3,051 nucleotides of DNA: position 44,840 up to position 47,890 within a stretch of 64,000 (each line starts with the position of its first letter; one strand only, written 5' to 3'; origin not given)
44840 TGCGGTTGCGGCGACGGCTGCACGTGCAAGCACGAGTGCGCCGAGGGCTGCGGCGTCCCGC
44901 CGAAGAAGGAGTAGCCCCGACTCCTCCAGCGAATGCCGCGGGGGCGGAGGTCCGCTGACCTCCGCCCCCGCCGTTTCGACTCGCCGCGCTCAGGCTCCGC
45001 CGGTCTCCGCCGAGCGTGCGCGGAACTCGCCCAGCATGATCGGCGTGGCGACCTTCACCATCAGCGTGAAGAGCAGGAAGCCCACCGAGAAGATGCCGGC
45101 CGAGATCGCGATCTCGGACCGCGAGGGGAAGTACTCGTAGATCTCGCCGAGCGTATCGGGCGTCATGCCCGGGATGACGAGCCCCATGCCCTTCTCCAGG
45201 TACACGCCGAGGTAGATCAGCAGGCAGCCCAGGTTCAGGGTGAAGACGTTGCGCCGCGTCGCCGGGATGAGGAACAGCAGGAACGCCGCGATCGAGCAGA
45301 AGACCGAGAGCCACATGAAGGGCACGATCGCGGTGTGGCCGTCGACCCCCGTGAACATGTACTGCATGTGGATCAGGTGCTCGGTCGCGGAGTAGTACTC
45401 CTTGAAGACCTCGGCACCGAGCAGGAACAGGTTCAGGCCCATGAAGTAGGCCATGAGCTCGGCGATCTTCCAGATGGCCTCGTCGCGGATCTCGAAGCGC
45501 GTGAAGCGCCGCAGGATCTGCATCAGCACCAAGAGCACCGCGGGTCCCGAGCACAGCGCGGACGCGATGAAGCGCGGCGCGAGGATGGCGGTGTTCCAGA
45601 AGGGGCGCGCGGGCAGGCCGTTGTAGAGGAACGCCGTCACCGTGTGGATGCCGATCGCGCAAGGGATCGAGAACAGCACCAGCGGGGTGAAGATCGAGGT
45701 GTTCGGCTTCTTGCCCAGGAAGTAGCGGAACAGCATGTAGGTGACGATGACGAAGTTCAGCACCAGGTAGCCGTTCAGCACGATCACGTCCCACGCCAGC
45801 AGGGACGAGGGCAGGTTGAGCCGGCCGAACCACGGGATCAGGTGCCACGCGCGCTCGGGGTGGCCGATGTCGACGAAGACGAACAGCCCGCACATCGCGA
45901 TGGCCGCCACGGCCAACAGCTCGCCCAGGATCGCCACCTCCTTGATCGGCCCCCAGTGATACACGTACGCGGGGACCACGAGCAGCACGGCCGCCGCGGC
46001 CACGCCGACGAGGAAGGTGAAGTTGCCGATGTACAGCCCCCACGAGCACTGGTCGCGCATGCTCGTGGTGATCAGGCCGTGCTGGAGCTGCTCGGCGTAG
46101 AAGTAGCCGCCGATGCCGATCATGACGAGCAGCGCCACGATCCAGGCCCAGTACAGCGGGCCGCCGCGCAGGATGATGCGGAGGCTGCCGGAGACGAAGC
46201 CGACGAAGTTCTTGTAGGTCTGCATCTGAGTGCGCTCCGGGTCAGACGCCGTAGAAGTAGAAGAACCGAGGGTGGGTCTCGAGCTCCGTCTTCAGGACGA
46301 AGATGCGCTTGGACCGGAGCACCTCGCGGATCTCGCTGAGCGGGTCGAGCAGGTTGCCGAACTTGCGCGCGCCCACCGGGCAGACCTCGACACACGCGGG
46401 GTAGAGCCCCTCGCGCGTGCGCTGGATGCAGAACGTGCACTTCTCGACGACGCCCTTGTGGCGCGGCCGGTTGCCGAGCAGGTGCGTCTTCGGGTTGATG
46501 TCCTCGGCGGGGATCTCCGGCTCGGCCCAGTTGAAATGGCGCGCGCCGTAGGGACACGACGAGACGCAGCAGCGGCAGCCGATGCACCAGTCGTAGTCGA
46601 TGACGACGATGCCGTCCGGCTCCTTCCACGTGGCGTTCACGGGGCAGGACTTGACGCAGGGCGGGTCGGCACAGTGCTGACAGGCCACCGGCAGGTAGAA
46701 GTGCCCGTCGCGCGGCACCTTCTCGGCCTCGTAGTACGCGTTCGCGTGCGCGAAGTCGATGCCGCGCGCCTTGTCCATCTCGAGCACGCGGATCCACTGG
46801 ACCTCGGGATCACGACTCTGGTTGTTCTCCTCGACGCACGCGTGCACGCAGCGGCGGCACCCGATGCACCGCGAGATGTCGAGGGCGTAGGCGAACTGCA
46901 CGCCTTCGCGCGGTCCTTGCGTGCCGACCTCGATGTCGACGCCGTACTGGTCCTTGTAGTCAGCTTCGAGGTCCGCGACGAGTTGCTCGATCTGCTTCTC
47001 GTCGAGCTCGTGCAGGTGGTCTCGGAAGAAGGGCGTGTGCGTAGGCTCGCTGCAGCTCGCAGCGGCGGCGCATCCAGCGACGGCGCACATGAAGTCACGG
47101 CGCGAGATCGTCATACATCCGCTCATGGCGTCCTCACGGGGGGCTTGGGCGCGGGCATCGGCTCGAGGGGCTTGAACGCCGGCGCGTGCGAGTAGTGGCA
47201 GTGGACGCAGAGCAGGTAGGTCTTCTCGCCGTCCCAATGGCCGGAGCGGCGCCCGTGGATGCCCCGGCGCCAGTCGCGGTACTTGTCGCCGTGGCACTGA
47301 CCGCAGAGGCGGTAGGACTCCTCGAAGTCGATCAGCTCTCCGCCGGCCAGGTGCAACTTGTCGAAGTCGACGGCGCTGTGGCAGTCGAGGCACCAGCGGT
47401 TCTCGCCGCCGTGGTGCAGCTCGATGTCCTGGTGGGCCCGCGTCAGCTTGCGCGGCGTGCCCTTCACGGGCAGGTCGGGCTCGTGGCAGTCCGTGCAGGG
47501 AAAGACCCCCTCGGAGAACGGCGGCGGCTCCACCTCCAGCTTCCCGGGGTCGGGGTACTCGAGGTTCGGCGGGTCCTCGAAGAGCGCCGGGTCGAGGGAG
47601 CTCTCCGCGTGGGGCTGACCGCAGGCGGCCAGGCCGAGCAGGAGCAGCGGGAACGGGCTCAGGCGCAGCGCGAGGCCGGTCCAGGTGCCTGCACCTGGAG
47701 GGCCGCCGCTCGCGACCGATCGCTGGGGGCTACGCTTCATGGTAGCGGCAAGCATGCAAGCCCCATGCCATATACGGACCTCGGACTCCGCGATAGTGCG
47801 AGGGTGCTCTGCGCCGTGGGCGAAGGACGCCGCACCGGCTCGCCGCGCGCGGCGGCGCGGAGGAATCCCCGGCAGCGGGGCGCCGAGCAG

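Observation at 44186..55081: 11-kb respiratory cluster: 16 c-haem sites, two FeS+NrfD quinone modules and one MopB subunit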

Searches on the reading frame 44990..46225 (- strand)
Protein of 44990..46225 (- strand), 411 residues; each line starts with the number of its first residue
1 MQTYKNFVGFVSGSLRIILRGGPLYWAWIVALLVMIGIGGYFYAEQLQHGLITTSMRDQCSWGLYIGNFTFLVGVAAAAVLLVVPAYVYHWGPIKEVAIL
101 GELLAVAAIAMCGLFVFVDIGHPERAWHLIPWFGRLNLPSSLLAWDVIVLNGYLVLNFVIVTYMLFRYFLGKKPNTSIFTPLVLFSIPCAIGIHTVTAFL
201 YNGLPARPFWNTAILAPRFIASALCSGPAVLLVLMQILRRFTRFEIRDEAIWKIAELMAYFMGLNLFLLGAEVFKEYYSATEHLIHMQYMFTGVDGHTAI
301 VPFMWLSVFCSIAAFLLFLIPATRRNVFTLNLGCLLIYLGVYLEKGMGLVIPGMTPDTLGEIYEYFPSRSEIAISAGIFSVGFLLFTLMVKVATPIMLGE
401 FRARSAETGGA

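Call 4: search_protein_families(library=pfam, proteins=[window:44990-46225:-], max_evalue=0.01)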
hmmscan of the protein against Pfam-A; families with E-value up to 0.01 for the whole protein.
window:44990-46225:- (411 aa): 1 family
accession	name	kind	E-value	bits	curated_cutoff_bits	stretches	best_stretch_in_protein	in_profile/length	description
PF03916.19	NrfD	-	2.9e-35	122.9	25.8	1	54-345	3-301/313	Polysulphide reductase, NrfD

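Call 5: search_protein_families(library=ncbifam, proteins=[window:44990-46225:-], max_evalue=0.01)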
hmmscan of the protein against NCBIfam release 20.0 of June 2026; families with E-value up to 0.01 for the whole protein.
window:44990-46225:- (411 aa): 4 families
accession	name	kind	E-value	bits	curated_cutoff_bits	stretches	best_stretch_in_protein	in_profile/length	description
NF045798.1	DsrP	equivalog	4e-121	404.7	350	1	15-397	2-344/346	sulfate reduction electron transfer complex DsrMKJOP subunit DsrP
NF041784.1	mnquin_red_QrcD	equivalog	5.9e-10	39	570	1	25-390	18-395/408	menaquinone reductase integral membrane subunit QrcD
NF008133.1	PRK10881.1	equivalog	1.1e-07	31.7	450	1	23-393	10-371/377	Ni/Fe-hydrogenase cytochrome b subunit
NF011568.0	PRK14992.1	equivalog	1.9e-05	24.2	314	1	59-271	16-218/341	tetrathionate reductase subunit TtrC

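Call 11: search_solved_structures(query=window:44990-46225:-, max_evalue=0.01)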
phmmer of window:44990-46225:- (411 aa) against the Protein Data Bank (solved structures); distinct sequences matched with E-value up to 0.01: 4.
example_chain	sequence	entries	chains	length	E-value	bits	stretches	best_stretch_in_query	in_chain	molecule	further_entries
8k9e_C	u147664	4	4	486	1.1e-09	41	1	184-402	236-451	Polysulphide reductase NrfD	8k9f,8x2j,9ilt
6f0k_C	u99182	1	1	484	7.4e-09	38.2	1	180-402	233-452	Polysulphide reductase NrfD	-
6lod_C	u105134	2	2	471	1.9e-08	36.8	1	184-402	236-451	Polysulphide reductase NrfD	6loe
6btm_C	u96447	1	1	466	6.3e-05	25.3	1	184-396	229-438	Alternative Complex III subunit C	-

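Call 28: find_homologous_proteins(query=window:44990-46225:-, max_evalue=1e-20)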
Query window:44990-46225:- (411 aa): 8000 proteins with E <= 1e-20 among 8000 candidates; the best 120 are listed.
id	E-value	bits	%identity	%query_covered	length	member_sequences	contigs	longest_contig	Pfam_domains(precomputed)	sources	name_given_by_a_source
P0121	5.7e-271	917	100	100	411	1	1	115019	PF03916.20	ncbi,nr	ncbi:MAG: polysulfide reductase NrfD [Planctomycetes bacterium]|nr:polysulfide reductase NrfD [Planc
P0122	1.3e-229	780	85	99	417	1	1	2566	PF03916.20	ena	-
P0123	3.6e-222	756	84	99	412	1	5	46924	PF03916.20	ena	-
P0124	1.6e-219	747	83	99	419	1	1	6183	PF03916.20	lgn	-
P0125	5.5e-217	739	81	100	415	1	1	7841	PF03916.20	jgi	-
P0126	9.2e-217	738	82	98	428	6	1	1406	PF03916.20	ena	-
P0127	6.4e-215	732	81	99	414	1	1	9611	PF03916.20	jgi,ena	-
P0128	1.8e-213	727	81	98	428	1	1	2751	PF03916.20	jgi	jgi:Ni/Fe-hydrogenase subunit HybB-like protein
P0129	6.7e-212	722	79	100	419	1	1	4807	PF03916.20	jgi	-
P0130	1.2e-211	721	79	99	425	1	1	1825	PF03916.20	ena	-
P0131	4.5e-211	719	80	99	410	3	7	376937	PF03916.20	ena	-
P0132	1.3e-210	718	79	99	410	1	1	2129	PF03916.20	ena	-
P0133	1.9e-210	717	78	100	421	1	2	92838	PF03916.20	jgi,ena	-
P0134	6.2e-210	716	78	100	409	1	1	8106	PF03916.20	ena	-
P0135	1.0e-209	715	76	99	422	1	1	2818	PF03916.20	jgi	-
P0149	3.9e-206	703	77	99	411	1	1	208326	PF03916.20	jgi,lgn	jgi:molybdopterin-containing oxidoreductase family membrane subunit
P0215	4.0e-201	687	75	99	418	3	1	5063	PF03916.20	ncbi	ncbi:MAG: sulfate reduction electron transfer complex DsrMKJOP subunit DsrP [Planctomycetota bacteri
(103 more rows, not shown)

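Call 29: find_encoding_contigs(protein=P0121, flank=10000, max_places=2)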
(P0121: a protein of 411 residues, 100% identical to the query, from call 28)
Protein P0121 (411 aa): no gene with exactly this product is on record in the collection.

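Call 30: find_encoding_contigs(protein=P0131, flank=8000, max_places=1)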
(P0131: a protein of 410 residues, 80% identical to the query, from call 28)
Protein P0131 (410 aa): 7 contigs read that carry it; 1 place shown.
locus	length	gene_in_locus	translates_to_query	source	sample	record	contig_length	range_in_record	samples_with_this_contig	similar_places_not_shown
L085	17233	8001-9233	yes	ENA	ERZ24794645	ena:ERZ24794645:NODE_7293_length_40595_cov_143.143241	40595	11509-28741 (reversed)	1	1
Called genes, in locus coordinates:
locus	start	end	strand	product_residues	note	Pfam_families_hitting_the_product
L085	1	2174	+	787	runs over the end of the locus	PF14522:Cytochrome_C7 (faint), PF14537:Cytochrom_c3_2 (faint), PF22113:Mtrc-MtrF_II-IV_dom (faint), PF17963:Big_9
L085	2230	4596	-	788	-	PF00884:Sulfatase, PF01663:Phosphodiest (faint)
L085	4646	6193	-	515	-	PF13415:Beta-prop_FBX42 (faint)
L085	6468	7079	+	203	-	PF09699:Paired_CXXCH_1 (faint), PF14522:Cytochrome_C7 (faint), PF14537:Cytochrom_c3_2 (faint)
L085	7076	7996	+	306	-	PF13187:Fer4_9 (faint), PF13237:Fer4_10 (faint), PF12838:Fer4_7 (weak), PF13534:Fer4_17 (faint), PF13247:Fer4_11, PF00037:Fer4 (weak), PF12797:Fer4_2 (weak), PF13247:Fer4_11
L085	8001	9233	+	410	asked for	PF03916:NrfD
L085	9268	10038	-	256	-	PF02085:Cytochrom_CIII (faint), PF14522:Cytochrome_C7 (faint), PF22113:Mtrc-MtrF_II-IV_dom (faint), PF09699:Paired_CXXCH_1 (faint), PF13435:Cytochrome_C554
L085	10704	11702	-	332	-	PF00056:Ldh_1_N, PF02866:Ldh_1_C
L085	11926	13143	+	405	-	PF00383:dCMP_cyt_deam_1, PF01872:RibD_C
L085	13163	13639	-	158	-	PF22599:SecDF_P1_head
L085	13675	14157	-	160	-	PF22599:SecDF_P1_head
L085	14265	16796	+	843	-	PF00246:Peptidase_M14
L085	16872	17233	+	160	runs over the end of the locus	PF07355:GRDB (weak)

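Call 31: find_encoding_contigs(protein=P0149, flank=8000, max_places=1)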
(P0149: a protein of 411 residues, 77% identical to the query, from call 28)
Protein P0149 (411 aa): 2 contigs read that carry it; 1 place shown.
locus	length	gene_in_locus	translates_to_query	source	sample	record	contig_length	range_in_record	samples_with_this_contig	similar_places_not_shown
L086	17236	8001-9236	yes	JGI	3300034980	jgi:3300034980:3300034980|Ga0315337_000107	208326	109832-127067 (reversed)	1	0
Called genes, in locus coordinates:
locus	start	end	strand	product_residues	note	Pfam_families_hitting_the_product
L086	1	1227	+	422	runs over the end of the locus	PF09699:Paired_CXXCH_1 (faint), PF14522:Cytochrome_C7 (faint), PF14537:Cytochrom_c3_2 (faint), PF22113:Mtrc-MtrF_II-IV_dom (faint)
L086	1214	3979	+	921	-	PF03264:Cytochrom_NNT, PF14522:Cytochrome_C7 (faint), PF02085:Cytochrom_CIII (faint), PF14537:Cytochrom_c3_2 (weak)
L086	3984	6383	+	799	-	PF14522:Cytochrome_C7 (faint), PF14537:Cytochrom_c3_2 (faint)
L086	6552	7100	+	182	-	PF09699:Paired_CXXCH_1 (faint), PF14522:Cytochrome_C7 (faint)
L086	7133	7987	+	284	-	PF13183:Fer4_8 (faint), PF12838:Fer4_7 (weak), PF13247:Fer4_11, PF13187:Fer4_9 (weak), PF00037:Fer4 (weak), PF12797:Fer4_2 (weak), PF13237:Fer4_10 (weak), PF13247:Fer4_11, +4 more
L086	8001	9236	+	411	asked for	PF03916:NrfD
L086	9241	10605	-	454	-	-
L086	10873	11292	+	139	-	-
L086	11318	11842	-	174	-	PF01814:Hemerythrin (weak)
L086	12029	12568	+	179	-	-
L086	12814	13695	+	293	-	PF01814:Hemerythrin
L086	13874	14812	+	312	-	-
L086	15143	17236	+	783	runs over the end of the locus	PF01855:POR_N, PF02780:Transketolase_C (faint), PF17147:PFOR_II, PF01558:POR, PF00571:CBS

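Call 66: find_related_loci(query=window:44990-46225:-, collection=metagenome_contigs, flank=10000)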
Query window:44990-46225:- (411 aa) in metagenome_contigs; peptide patterns used: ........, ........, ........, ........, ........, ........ (x = any residue, [..] = any of these).
186 stretches matched a pattern; 155 encode a relative of the query (tblastn E <= 1e-3); the best 80 are kept; 80 distinct loci.
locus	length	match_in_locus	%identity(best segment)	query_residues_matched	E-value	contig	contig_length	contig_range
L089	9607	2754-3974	81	1-407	0e+0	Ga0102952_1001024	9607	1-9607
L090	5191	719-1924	80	1-402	0e+0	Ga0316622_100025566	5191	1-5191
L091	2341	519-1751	77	1-411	0e+0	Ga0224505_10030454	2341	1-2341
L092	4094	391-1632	77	1-404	0e+0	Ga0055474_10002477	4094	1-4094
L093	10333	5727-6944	77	1-406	0e+0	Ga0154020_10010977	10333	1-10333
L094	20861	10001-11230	76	1-410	0e+0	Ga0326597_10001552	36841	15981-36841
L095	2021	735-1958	74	1-408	0e+0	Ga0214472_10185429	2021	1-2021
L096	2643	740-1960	75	1-407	0e+0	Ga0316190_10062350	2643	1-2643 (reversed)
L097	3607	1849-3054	76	1-402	0e+0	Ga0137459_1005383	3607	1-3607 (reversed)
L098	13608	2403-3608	75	1-402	0e+0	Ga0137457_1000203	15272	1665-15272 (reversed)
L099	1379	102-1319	74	5-410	0e+0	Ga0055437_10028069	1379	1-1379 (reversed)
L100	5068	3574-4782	76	1-403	0e+0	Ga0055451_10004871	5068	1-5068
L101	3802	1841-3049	76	1-403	0e+0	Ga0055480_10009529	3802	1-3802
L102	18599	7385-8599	75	1-405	0e+0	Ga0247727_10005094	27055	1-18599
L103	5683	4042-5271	75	1-410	0e+0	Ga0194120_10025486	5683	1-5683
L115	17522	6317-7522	74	1-402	0e+0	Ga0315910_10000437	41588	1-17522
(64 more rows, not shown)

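Call 78: search_protein_families(library=ncbifam, proteins=[L115:1973-4456:+], max_evalue=0.00001)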
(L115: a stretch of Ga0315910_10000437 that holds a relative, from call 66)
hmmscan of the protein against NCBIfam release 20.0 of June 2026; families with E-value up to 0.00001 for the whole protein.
L115:1973-4456:+ (828 aa): 3 families
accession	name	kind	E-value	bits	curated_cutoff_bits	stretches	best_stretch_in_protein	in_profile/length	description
NF008133.1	PRK10881.1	equivalog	2.2e-20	73.5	450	1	361-733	35-375/377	Ni/Fe-hydrogenase cytochrome b subunit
NF045798.1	DsrP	equivalog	3.2e-13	49.9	350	1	337-439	16-114/346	sulfate reduction electron transfer complex DsrMKJOP subunit DsrP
NF041784.1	mnquin_red_QrcD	equivalog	2.5e-10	40.2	570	1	554-733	223-402/408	menaquinone reductase integral membrane subunit QrcD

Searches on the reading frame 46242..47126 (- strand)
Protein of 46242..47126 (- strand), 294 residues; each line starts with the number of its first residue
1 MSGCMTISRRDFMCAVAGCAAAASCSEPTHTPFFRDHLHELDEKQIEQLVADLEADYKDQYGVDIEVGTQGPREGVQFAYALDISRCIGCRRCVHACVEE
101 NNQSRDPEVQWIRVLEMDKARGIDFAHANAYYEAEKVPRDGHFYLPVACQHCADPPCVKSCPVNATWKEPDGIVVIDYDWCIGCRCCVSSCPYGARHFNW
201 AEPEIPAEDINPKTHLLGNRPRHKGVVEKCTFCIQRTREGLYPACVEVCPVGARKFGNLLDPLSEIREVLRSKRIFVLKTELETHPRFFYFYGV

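Call 4: search_protein_families(library=pfam, proteins=[window:46242-47126:-], max_evalue=0.01)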
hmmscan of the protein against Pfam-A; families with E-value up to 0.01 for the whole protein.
window:46242-47126:- (294 aa): 14 families
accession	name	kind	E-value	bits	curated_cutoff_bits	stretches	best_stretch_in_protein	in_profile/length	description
PF13247.11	Fer4_11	-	1.3e-22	80.3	26.2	2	143-202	4-65/100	4Fe-4S dicluster domain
PF12838.12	Fer4_7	-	1.5e-13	51.5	27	3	86-165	1-52/52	4Fe-4S dicluster domain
PF13187.11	Fer4_9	-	8.9e-13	48.5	27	3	86-165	1-51/52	4Fe-4S dicluster domain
PF00037.32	Fer4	-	1.2e-10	41.1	21.1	2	174-195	1-22/24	4Fe-4S binding domain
PF13237.11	Fer4_10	-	1.4e-09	38.2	25.5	3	174-250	2-53/53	4Fe-4S dicluster domain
PF12797.12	Fer4_2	-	1.1e-07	31.8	24.5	2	173-193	2-22/22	4Fe-4S binding domain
PF13534.11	Fer4_17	-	1.6e-07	32.2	22.2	1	181-234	2-50/61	4Fe-4S dicluster domain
PF13183.11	Fer4_8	-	4.1e-06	27.7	27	1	180-252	4-67/68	4Fe-4S dicluster domain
PF12837.12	Fer4_6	-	7.7e-05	22.9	25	1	173-195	1-23/24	4Fe-4S binding domain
PF12798.12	Fer4_3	-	8e-05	23.6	27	0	181-195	1-15/15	4Fe-4S binding domain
PF25160.1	LdpA_Fe-S-bd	-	0.00016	21.8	27.6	0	154-194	6-41/49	LdpA Fe-S cluster-binding domain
PF12800.12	Fer4_4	-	0.00065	20.3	24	1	179-194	2-17/17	4Fe-4S binding domain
PF13484.11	Fer4_16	-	0.00084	20.5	30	0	86-100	1-15/66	4Fe-4S double cluster binding domain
PF14697.11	Fer4_21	-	0.001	19.6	35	0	149-193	8-53/59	4Fe-4S dicluster domain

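Call 5: search_protein_families(library=ncbifam, proteins=[window:46242-47126:-], max_evalue=0.01)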
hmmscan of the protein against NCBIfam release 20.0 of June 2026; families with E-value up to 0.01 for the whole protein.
window:46242-47126:- (294 aa): 58 families (the best 25 are shown)
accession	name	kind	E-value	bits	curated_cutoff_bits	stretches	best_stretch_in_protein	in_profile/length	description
NF045797.1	DsrO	equivalog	7.3e-54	182.7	200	1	74-291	40-234/235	sulfate reduction electron transfer complex DsrMKJOP subunit DsrO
NF041782.1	mnquin_red_QrcC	equivalog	5.8e-42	144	400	1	79-291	2-225/239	menaquinone reductase iron-sulfur cluster-binding subunit QrcC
NF041715.1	arsenate_red_ArrB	equivalog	5e-39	134.2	450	2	77-204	2-112/233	arsenate respiratory reductase iron-sulfur subunit ArrB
NF011569.0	PRK14993.1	equivalog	8.3e-38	130.2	416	2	76-199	42-150/244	tetrathionate reductase subunit TtrB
TIGR02951.1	DMSO_dmsB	equivalog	2.5e-33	115.4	214.1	2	77-202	1-118/161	DMSO/selenate family reductase complex B subunit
NF008134.0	PRK10882.1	equivalog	3.6e-33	115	263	2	82-203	43-168/329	hydrogenase 2 operon protein HybA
TIGR03149.1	cyt_nit_nrfC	equivalog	1.4e-30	106.4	377.6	1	69-289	30-214/225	cytochrome c nitrite reductase Fe-S protein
NF045715.1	sulf_resp_HmcB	equivalog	1.5e-29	103.1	420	1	81-269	40-208/307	sulfate respiration complex iron-sulfur protein HmcB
TIGR03478.1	DMSO_red_II_bet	subfamily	1.5e-27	96.4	480.7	3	136-200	118-183/321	DMSO reductase family type II enzyme, iron-sulfur subunit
TIGR01582.1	FDH-beta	equivalog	1.5e-23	83.4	334.7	2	73-195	17-140/283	formate dehydrogenase subunit beta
NF038355.1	FDH3_beta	equivalog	2.6e-21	76.5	240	1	79-257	4-162/180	formate dehydrogenase FDH3 subunit beta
NF042979.1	EthbenzDh_ebdB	equivalog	4.8e-21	75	740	2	133-200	137-205/354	ethylbenzene dehydrogenase subunit beta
TIGR01660.1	narH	equivalog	2.1e-18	66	524.05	1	143-201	177-236/492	nitrate reductase subunit beta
NF007382.0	PRK09898.1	equivalog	1e-16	61.1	213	1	83-195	64-170/208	ferredoxin-like protein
NF009408.0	PRK12769.1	equivalog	1e-15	57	1003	1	84-255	9-143/659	formate-dependent uric acid utilization protein AegA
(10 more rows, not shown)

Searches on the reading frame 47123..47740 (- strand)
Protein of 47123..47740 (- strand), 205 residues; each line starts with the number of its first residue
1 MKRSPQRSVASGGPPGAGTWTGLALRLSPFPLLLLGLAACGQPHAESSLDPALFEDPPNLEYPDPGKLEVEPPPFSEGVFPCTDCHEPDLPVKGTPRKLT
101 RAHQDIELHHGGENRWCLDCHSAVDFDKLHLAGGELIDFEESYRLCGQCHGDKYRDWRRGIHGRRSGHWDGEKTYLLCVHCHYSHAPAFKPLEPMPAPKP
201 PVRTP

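Call 4: search_protein_families(library=pfam, proteins=[window:47123-47740:-], max_evalue=0.01)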
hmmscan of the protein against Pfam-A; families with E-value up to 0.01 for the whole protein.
window:47123-47740:- (205 aa): 4 families
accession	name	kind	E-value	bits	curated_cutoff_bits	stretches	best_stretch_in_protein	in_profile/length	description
PF14522.11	Cytochrome_C7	-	6.8e-06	26.3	24.8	1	109-182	8-66/67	Cytochrome c7 and related cytochrome c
PF09699.15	Paired_CXXCH_1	-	4.7e-05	23.4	20.6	1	113-153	5-39/41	Doubled CXXCH motif (Paired_CXXCH_1)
PF03264.19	Cytochrom_NNT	-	0.00039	20.6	24.1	1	81-184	67-166/174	NapC/NirT cytochrome c family, N-terminal region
PF14537.11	Cytochrom_c3_2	-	0.0035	18.2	25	0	110-187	2-69/79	Cytochrome c3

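Call 5: search_protein_families(library=ncbifam, proteins=[window:47123-47740:-], max_evalue=0.01)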
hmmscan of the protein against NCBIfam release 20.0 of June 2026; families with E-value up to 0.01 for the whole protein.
window:47123-47740:- (205 aa): 2 families
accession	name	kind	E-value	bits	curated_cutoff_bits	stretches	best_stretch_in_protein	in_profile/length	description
TIGR03508.1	decahem_SO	subfamily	0.0027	17.2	192.2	0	109-186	89-154/258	DmsE family decaheme c-type cytochrome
TIGR01905.1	paired_CXXCH_1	subfamily_domain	0.008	16.1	25.2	0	74-88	3-15/41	doubled CXXCH domain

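Call 51: search_solved_structures(query=window:47123-47740:-, max_evalue=1)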
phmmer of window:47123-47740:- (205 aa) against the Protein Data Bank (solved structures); distinct sequences matched with E-value up to 1: 3.
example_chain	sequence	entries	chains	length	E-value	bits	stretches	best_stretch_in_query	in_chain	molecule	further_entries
3oue_A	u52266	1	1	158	0.0087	19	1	80-153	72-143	Cytochrome c family protein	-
3ov0_A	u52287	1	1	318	0.046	16.7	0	80-153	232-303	Cytochrome c family protein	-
5ze8_A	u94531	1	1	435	0.062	16.2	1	142-166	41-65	cytochrome c552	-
